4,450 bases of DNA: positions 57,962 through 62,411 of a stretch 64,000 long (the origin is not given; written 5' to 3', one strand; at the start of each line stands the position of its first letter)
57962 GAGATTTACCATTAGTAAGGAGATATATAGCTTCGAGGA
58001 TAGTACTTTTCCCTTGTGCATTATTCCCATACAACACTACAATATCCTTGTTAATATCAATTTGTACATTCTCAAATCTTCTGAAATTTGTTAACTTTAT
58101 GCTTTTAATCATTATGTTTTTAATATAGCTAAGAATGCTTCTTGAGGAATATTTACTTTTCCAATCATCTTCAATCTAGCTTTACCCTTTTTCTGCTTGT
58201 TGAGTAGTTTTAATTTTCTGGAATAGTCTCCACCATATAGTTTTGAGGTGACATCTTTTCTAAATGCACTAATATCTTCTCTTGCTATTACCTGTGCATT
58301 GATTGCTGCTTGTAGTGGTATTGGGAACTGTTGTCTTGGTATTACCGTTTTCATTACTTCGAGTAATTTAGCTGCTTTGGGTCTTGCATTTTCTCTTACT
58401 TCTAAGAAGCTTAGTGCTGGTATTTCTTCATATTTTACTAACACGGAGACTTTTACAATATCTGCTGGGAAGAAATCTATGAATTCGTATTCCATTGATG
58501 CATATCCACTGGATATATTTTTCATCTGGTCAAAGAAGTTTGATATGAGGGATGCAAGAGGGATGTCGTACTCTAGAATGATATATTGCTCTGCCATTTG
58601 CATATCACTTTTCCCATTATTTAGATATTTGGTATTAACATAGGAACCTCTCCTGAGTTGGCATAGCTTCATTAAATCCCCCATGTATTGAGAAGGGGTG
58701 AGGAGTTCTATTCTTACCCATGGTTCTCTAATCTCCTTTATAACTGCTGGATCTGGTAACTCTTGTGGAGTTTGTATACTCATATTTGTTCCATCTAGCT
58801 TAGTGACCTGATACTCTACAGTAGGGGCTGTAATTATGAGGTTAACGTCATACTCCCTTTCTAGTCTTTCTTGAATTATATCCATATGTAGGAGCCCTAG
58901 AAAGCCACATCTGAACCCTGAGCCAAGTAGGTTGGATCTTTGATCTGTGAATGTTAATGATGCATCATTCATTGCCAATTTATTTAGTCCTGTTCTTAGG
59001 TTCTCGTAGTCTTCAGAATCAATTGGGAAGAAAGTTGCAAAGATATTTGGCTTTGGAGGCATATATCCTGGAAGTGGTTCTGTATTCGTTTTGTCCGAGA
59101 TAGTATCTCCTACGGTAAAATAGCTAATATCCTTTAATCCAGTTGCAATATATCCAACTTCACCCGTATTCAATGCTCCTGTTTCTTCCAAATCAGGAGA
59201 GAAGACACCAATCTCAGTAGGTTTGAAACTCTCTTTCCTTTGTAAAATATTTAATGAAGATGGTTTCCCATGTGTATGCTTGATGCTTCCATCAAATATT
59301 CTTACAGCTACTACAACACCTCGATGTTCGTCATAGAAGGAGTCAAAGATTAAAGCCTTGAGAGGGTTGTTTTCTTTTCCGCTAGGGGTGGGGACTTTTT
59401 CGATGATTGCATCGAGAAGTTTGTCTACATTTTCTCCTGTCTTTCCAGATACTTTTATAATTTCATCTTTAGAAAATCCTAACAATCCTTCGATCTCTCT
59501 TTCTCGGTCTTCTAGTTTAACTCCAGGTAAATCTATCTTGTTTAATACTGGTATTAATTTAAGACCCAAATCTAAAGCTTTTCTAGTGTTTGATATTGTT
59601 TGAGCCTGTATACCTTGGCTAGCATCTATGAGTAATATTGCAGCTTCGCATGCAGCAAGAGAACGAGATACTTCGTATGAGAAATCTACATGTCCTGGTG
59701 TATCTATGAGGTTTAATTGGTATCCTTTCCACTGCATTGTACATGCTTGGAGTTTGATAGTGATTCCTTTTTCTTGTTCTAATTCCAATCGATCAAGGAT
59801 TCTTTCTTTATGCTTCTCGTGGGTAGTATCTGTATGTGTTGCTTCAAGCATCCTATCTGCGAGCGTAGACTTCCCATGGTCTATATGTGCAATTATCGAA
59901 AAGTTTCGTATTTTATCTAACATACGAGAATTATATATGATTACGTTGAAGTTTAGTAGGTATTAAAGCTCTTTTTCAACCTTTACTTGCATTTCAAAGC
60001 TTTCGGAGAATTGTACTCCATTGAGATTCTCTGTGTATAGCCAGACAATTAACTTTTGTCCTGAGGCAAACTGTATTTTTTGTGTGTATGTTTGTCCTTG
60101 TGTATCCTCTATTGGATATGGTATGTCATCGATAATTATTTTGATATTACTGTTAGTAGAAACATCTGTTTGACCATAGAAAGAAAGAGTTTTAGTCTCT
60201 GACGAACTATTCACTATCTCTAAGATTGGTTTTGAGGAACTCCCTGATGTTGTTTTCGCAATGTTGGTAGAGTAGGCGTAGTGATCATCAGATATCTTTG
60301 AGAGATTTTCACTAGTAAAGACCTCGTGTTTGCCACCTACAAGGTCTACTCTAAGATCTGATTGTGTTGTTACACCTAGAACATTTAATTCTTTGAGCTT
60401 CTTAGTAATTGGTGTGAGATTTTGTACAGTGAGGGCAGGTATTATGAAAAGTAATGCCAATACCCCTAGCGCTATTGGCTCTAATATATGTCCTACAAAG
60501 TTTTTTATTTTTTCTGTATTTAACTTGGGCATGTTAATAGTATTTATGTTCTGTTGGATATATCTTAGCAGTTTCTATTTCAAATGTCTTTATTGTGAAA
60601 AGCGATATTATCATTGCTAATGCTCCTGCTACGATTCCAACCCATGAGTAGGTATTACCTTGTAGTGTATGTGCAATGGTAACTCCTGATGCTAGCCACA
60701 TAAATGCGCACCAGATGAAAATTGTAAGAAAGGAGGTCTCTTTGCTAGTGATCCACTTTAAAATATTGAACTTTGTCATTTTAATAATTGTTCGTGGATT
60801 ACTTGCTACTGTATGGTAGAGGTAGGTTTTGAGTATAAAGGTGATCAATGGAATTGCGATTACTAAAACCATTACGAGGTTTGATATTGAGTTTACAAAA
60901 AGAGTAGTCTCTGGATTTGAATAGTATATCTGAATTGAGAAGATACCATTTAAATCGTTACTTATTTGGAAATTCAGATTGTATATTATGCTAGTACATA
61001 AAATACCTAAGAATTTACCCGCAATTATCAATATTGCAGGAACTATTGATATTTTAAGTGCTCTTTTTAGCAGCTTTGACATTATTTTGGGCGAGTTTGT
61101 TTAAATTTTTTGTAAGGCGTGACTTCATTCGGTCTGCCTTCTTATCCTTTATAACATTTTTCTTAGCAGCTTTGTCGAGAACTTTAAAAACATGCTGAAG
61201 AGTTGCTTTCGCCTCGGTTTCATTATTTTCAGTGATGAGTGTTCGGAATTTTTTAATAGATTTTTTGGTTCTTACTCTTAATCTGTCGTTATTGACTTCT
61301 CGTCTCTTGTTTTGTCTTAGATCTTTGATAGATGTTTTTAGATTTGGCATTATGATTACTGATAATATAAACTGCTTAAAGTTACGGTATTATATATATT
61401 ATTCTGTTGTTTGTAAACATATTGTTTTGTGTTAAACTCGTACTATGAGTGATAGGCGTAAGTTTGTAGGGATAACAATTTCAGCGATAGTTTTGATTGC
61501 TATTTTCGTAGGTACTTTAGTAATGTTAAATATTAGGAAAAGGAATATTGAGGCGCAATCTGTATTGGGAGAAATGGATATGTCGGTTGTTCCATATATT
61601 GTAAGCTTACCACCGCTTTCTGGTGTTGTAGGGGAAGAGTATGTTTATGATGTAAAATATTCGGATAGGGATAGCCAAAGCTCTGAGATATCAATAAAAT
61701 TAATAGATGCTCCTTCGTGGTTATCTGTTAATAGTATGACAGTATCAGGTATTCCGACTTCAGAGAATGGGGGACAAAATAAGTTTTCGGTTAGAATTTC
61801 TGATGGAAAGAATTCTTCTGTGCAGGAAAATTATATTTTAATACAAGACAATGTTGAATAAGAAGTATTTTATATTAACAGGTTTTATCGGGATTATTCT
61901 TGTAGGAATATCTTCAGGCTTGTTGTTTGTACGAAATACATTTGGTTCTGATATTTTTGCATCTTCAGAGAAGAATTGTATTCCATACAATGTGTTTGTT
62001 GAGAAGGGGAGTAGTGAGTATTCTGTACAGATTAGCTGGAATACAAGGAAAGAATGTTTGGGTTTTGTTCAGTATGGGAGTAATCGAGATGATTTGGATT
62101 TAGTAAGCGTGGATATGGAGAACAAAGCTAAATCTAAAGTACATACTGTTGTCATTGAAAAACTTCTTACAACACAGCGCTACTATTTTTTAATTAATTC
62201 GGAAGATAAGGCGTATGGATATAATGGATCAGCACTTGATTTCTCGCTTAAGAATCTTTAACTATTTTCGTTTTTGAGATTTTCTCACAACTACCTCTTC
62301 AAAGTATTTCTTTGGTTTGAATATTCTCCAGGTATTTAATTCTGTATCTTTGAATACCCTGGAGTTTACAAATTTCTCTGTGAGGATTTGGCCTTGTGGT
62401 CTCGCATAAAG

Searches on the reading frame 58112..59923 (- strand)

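Call 8: search_protein_families(library=pfam, proteins=[window:58112-59923:-], max_evalue=0.01)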
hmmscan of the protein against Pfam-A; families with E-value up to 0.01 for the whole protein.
window:58112-59923:- (603 aa): 8 families
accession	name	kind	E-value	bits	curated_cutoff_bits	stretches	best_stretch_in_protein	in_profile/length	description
PF00009.33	GTP_EFTU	-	8.4e-57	192.2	26.5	1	4-178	2-187/188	Elongation factor Tu GTP binding domain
PF06421.17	LepA_C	-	3.1e-39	133.9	29.7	1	497-602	2-107/107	GTP-binding protein LepA C-terminus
PF00679.30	EFG_C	-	5.9e-16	58.7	27.9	1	398-491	2-85/89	Elongation factor G C-terminus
PF01926.29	MMR_HSR1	-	1.9e-06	28.4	21.9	1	16-129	10-113/113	50S ribosome-binding GTPase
PF14492.12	EFG_III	-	2.8e-06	27.8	27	1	290-364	2-73/75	Elongation Factor G, domain III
PF16658.11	RF3_C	-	6.8e-06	26.4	40.1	1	291-369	8-83/132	Class II release factor RF3, C-terminal domain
PF02421.24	FeoB_N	-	0.0017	18.3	27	1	53-173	32-156/156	Ferrous iron transport protein B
PF04548.22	AIG1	-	0.0045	16.8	27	1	50-87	31-68/212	AIG1 family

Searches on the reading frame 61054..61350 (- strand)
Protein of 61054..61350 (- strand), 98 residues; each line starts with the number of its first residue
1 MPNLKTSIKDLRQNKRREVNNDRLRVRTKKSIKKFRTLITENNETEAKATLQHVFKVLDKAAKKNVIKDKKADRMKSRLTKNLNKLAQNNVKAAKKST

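Call 53: search_protein_families(library=pfam, proteins=[window:61054-61350:-], max_evalue=0.001)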
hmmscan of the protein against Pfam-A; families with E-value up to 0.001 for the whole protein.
window:61054-61350:- (98 aa): 1 family
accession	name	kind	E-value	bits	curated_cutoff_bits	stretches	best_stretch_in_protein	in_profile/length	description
PF01649.23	Ribosomal_S20p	-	6.4e-19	68.8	29.5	1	2-84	1-83/83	Ribosomal protein S20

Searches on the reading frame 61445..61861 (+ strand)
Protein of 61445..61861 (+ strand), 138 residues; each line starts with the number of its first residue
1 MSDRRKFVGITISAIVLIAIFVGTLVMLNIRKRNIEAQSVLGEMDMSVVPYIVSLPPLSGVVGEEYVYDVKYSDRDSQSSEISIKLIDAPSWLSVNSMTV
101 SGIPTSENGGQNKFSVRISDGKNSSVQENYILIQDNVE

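Call 53: search_protein_families(library=pfam, proteins=[window:61445-61861:+], max_evalue=0.001)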
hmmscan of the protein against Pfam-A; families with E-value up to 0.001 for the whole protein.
window:61445-61861:+ (138 aa): 1 family
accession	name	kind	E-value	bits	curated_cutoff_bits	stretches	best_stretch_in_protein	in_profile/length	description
PF05345.18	He_PIG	-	1.1e-07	32.6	24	1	52-131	4-92/96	Putative Ig domain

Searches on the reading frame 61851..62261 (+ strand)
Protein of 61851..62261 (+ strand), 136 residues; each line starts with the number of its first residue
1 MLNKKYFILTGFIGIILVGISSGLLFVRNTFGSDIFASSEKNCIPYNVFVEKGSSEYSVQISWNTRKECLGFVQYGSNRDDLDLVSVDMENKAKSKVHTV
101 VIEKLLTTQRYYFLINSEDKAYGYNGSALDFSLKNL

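Call 53: search_protein_families(library=pfam, proteins=[window:61851-62261:+], max_evalue=0.001)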
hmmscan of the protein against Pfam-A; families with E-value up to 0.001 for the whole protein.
window:61851-62261:+ (136 aa): 1 family
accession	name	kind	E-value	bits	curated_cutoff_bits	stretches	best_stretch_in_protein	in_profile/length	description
PF16656.11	Pur_ac_phosph_N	-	3.9e-05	24.6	30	1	45-119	1-82/93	Purple acid Phosphatase, N-terminal domain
